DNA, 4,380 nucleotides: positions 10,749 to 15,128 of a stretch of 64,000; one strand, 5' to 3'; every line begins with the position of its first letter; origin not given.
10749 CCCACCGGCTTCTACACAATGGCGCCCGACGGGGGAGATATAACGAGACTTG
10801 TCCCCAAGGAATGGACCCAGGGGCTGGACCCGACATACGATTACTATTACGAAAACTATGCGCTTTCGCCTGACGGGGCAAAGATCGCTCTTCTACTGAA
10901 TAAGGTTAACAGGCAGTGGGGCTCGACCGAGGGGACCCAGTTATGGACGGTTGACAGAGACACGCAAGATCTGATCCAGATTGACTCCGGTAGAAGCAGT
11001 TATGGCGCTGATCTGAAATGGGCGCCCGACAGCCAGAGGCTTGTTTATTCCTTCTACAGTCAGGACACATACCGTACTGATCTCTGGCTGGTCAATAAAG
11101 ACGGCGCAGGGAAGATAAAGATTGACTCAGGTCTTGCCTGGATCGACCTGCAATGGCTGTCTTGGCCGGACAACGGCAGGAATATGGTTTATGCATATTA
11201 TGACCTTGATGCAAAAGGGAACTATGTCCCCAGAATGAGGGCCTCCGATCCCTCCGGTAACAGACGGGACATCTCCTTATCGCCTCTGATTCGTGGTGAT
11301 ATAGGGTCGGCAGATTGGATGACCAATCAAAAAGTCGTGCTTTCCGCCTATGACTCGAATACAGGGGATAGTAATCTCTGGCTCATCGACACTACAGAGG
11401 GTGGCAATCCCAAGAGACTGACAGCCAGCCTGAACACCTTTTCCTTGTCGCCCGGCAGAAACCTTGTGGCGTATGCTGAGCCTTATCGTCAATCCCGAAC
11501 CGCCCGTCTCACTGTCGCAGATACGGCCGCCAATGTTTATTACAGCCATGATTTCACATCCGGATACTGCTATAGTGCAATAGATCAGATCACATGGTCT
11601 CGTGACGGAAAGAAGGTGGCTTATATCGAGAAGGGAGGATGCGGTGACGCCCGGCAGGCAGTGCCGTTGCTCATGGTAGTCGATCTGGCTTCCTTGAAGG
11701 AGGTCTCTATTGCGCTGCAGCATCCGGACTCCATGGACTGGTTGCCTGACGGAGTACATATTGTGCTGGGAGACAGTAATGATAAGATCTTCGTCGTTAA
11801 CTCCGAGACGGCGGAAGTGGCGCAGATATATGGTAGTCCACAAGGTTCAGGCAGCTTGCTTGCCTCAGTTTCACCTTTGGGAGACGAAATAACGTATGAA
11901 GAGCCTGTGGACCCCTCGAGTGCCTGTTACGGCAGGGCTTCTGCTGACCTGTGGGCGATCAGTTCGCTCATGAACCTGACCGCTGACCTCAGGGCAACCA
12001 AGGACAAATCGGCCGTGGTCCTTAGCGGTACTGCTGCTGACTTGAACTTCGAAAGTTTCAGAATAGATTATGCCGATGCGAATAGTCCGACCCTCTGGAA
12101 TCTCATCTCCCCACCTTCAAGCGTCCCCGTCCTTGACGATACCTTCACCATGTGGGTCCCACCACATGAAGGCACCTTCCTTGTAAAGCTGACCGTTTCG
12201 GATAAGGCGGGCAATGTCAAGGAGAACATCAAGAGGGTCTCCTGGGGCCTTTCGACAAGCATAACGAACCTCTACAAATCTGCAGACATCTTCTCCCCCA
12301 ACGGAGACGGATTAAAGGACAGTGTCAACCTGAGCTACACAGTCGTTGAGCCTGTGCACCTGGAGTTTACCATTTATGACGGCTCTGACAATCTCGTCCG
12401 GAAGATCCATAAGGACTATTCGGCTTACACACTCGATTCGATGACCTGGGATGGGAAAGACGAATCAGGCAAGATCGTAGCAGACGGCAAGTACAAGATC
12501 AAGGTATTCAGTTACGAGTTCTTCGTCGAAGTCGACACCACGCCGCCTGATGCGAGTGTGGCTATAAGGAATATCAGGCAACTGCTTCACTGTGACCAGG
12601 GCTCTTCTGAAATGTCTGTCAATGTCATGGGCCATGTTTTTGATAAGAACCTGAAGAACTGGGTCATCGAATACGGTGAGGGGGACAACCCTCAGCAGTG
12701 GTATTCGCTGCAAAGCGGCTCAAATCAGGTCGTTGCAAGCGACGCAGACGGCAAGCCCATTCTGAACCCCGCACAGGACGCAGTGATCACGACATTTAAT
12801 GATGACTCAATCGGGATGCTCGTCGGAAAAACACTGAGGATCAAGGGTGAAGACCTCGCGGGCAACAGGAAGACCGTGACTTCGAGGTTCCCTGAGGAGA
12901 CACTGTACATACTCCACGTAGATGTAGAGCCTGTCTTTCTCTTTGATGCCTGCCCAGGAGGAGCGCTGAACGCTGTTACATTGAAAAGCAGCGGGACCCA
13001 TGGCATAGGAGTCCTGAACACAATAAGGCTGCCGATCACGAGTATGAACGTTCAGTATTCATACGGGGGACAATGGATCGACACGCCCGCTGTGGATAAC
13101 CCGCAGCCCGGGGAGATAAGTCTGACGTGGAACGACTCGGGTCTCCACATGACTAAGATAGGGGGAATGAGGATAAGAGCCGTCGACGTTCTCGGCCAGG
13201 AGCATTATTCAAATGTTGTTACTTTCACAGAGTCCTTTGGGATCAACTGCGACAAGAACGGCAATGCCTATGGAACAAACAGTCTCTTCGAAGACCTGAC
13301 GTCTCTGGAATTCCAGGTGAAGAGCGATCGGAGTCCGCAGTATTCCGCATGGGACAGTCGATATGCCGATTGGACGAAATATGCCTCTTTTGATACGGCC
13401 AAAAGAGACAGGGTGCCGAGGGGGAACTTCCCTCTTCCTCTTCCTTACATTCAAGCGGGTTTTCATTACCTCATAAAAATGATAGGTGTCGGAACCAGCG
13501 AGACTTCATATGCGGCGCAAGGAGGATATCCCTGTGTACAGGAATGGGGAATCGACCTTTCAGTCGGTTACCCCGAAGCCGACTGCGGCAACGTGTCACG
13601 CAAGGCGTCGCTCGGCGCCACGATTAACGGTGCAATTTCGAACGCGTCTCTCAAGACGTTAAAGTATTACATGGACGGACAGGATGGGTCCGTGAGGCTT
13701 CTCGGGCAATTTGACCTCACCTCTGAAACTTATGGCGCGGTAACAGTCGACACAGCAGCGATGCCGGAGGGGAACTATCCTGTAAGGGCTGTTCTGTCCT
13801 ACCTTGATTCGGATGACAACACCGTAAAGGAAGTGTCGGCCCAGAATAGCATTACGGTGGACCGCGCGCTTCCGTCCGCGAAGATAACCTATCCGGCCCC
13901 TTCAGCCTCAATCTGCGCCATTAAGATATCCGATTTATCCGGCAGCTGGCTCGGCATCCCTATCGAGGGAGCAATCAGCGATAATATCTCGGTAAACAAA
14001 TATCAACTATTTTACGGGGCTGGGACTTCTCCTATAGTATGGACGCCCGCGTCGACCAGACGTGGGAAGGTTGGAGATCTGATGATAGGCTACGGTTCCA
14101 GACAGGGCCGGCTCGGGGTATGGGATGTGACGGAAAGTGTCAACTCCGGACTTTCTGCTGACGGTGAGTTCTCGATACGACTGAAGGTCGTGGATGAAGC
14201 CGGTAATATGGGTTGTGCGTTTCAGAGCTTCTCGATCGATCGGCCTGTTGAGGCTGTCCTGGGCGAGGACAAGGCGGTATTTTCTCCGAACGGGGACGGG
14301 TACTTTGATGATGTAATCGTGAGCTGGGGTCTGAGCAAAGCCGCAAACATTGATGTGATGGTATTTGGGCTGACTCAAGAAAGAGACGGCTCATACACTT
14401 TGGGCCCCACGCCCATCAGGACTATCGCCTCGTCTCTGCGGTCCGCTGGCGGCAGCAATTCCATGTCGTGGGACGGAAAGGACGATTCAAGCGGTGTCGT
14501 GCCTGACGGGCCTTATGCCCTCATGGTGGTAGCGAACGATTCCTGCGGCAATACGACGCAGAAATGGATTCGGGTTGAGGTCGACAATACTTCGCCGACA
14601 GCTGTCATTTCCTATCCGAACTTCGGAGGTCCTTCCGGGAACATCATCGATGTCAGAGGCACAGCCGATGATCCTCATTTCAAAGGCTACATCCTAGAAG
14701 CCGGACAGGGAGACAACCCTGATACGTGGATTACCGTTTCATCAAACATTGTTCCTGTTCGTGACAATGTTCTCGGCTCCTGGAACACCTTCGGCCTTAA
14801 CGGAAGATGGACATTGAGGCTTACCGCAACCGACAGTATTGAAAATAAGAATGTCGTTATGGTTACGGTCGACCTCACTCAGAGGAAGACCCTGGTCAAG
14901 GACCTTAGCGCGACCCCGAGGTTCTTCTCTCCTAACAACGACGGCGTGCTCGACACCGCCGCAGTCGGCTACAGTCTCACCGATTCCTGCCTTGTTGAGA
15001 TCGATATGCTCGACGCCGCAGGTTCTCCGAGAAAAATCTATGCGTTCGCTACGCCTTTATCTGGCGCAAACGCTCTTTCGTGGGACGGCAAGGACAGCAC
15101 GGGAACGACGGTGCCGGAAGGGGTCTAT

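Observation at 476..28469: Exported-enzyme plus giant-protein operon placed tail-to-tail with a sigma-54 pilin operon: candidate pilus-linked attachment/attack module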

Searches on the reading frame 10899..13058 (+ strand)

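Call 21: search_protein_families(library=pfam, proteins=[window:10899-13058:+], max_evalue=0.001)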
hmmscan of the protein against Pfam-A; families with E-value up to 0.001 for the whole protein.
window:10899-13058:+ (720 aa): 1 family
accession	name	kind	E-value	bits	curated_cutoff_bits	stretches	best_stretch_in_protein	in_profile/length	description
PF13860.13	FlgD_ig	-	1.4e-09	38.2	27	1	474-536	10-73/79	FlgD Ig-like domain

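Call 26: search_protein_families(library=ncbifam, proteins=[window:10899-13058:+], max_evalue=0.01)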
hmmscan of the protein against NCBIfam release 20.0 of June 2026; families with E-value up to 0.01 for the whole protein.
window:10899-13058:+ (720 aa): 8 families
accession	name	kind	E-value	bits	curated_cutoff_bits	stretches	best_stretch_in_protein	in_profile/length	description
NF005176.1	PRK06655.1-1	equivalog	2.3e-07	30.9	230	1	488-536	99-147/197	flagellar hook assembly protein FlgD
NF009452.0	PRK12812.1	equivalog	8e-07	28.6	258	1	489-536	155-204/289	flagellar basal body rod modification protein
NF033523.0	lasso_peptidase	equivalog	6.5e-05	21.9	400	1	37-255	91-306/638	Atxe2 family lasso peptide isopeptidase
NF002183.0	PRK01029.1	equivalog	9.9e-05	21.5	405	0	232-310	333-410/429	Tol-Pal system protein TolB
NF009276.0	PRK12633.1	equivalog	0.00012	21.9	383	1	488-539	131-182/234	flagellar basal body rod modification protein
TIGR02800.1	propeller_TolB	equivalog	0.00035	19.6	343.15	0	233-310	198-274/418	Tol-Pal system beta propeller repeat protein TolB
NF053518.1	DipepPtdsDpp5Prph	equivalog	0.00055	18.6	900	0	13-76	42-102/655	dipeptidyl-peptidase Dpp5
NF053608.1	Lsa66_OmpA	equivalog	0.00066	18.2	700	0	512-574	96-167/581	fibronectin-binding adhesin Lsa66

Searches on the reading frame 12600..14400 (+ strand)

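Call 51: search_protein_families(library=pfam, proteins=[window:12600-14400:+], max_evalue=5)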
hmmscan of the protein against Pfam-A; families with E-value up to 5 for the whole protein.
window:12600-14400:+ (600 aa): 4 families
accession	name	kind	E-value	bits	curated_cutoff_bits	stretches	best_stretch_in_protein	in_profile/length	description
PF19077.6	Big_13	-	0.0037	18.1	27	1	504-547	60-101/102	Bacterial Ig-like domain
PF12245.14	Big_3_2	-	0.0064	17.1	23.3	1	519-547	92-121/122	Bacterial Ig-like domain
PF13750.12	Big_3_3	-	0.017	15.2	27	1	381-432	5-53/157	Bacterial Ig-like domain (group 3)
PF16640.11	Big_3_5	-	0.15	13.1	35.5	1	365-420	38-87/88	Bacterial Ig-like domain (group 3)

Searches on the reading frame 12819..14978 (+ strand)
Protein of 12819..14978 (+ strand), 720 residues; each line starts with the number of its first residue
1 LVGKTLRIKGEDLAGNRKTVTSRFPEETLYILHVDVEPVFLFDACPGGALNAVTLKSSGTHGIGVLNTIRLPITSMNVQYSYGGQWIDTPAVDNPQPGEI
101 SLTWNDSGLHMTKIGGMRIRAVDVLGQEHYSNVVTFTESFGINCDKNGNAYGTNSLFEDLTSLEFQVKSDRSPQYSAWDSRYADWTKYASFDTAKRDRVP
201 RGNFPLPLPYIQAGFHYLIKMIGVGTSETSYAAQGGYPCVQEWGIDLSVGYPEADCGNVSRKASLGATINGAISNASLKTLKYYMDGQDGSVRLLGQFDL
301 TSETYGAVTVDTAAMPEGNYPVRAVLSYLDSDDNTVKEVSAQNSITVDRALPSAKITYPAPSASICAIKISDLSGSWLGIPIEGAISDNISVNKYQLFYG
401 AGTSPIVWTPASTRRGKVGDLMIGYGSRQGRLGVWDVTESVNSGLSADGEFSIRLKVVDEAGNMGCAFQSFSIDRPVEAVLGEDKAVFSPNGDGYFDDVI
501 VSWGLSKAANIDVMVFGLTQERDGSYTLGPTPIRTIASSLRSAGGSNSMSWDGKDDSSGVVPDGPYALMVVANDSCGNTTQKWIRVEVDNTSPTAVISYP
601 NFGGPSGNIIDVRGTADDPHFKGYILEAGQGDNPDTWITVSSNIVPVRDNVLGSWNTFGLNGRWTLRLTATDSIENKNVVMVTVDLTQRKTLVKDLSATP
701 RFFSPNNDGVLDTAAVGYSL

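Call 21: search_protein_families(library=pfam, proteins=[window:12819-14978:+], max_evalue=0.001)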
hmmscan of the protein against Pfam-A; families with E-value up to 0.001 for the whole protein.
window:12819-14978:+ (720 aa): 4 families
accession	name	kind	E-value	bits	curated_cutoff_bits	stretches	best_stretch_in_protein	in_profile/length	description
PF19077.6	Big_13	-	8.1e-08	33.1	27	0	561-590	72-102/102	Bacterial Ig-like domain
PF13860.13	FlgD_ig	-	3.6e-07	30.5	27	1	533-573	37-76/79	FlgD Ig-like domain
PF13750.12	Big_3_3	-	4.5e-06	26.9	27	0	561-597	12-50/157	Bacterial Ig-like domain (group 3)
PF12245.14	Big_3_2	-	0.00013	22.6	23.3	0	446-474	92-121/122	Bacterial Ig-like domain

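Call 26: search_protein_families(library=ncbifam, proteins=[window:12819-14978:+], max_evalue=0.01)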
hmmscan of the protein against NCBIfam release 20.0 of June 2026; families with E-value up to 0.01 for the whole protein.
window:12819-14978:+ (720 aa): 4 families
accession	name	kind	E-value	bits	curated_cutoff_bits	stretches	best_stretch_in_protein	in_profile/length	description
NF040553.1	SGO_0316_fam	subfamily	4.4e-06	24.6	1400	1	484-594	962-1080/1486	SGO_0316/SGO_0317 family LPXTG-anchored serine peptidase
NF005176.1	PRK06655.1-1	equivalog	8e-05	22.6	230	1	542-580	119-156/197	flagellar hook assembly protein FlgD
TIGR04131.1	Bac_Flav_CTERM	domain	0.0029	17.7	35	0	699-714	3-18/85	T9SS type B sorting domain-containing protein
NF009452.0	PRK12812.1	equivalog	0.0058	15.9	258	0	545-580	179-214/289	flagellar basal body rod modification protein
